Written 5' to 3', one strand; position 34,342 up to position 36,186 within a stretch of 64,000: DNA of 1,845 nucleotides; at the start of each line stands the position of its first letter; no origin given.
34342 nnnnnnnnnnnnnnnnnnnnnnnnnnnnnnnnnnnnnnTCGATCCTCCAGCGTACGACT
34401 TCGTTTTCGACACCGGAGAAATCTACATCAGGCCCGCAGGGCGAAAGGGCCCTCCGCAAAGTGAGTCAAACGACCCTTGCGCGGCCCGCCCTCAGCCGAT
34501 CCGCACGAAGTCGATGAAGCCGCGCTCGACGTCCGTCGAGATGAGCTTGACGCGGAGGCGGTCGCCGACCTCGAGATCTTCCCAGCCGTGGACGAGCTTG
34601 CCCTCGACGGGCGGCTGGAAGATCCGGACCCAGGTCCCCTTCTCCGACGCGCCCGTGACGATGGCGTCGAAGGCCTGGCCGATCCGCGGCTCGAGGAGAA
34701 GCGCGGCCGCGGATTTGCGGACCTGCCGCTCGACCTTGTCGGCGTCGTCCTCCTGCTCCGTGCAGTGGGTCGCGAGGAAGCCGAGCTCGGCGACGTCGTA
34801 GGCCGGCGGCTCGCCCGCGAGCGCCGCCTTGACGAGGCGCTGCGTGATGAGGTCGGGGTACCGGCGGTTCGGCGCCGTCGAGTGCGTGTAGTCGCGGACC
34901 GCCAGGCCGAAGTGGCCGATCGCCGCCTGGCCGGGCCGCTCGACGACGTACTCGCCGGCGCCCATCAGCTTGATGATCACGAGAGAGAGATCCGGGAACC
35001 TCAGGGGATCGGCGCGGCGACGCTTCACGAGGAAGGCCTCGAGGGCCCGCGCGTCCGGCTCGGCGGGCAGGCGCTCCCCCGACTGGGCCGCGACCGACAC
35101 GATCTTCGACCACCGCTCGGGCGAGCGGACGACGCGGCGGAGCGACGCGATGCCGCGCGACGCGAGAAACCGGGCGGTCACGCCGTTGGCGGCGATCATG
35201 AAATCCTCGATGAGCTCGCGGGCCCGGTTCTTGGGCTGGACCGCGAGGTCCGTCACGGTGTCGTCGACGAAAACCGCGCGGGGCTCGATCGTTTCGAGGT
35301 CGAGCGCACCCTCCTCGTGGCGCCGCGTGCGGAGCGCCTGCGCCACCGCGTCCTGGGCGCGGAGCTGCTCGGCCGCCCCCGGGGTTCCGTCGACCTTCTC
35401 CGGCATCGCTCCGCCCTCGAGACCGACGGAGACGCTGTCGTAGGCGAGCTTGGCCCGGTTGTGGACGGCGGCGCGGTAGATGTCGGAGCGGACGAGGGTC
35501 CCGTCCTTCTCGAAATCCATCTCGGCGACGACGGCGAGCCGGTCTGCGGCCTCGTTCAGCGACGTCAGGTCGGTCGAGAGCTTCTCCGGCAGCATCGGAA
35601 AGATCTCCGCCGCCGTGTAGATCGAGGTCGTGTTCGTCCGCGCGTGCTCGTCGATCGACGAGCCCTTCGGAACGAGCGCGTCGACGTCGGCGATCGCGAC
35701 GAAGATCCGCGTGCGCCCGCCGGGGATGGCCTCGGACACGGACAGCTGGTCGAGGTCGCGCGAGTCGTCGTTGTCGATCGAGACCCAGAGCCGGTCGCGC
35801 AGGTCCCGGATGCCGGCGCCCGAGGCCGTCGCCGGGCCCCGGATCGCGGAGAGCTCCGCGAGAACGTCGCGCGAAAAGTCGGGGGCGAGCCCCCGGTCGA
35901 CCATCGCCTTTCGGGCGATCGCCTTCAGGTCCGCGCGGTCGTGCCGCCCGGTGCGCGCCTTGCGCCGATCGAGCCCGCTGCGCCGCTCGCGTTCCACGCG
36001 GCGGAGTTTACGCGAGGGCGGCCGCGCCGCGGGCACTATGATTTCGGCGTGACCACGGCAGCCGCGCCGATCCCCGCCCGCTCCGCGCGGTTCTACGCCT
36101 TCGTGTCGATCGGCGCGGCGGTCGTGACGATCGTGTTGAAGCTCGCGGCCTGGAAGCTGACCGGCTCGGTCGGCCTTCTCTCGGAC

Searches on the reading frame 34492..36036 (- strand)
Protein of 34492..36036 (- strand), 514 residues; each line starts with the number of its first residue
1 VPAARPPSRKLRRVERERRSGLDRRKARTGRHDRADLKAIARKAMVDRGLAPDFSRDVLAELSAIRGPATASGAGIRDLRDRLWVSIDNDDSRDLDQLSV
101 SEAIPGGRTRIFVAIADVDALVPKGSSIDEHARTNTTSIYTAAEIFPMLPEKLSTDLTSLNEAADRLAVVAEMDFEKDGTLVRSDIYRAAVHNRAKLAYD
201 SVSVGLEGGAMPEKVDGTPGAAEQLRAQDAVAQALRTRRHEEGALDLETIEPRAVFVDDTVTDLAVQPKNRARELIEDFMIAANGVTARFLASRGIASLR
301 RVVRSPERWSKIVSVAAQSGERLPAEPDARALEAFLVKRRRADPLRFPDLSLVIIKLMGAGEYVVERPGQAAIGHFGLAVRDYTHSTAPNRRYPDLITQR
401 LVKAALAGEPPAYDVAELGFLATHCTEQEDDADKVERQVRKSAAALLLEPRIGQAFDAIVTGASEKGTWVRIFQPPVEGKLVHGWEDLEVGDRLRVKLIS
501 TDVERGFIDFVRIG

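Call 43: search_protein_families(library=pfam, proteins=[window:34492-36036:-], max_evalue=0.001)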
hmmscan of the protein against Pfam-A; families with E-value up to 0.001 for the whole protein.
window:34492-36036:- (514 aa): 3 families
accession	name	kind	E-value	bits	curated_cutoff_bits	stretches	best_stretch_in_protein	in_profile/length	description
PF00773.25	RNB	-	1.4e-82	278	29.3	1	77-407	2-325/326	RNB domain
PF18614.7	RNase_II_C_S1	-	2.1e-20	72.7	26.6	1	455-512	2-58/59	RNase II-type exonuclease C-terminal S1 domain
PF00575.29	S1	-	0.00075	20.3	22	0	449-509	1-70/74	S1 RNA binding domain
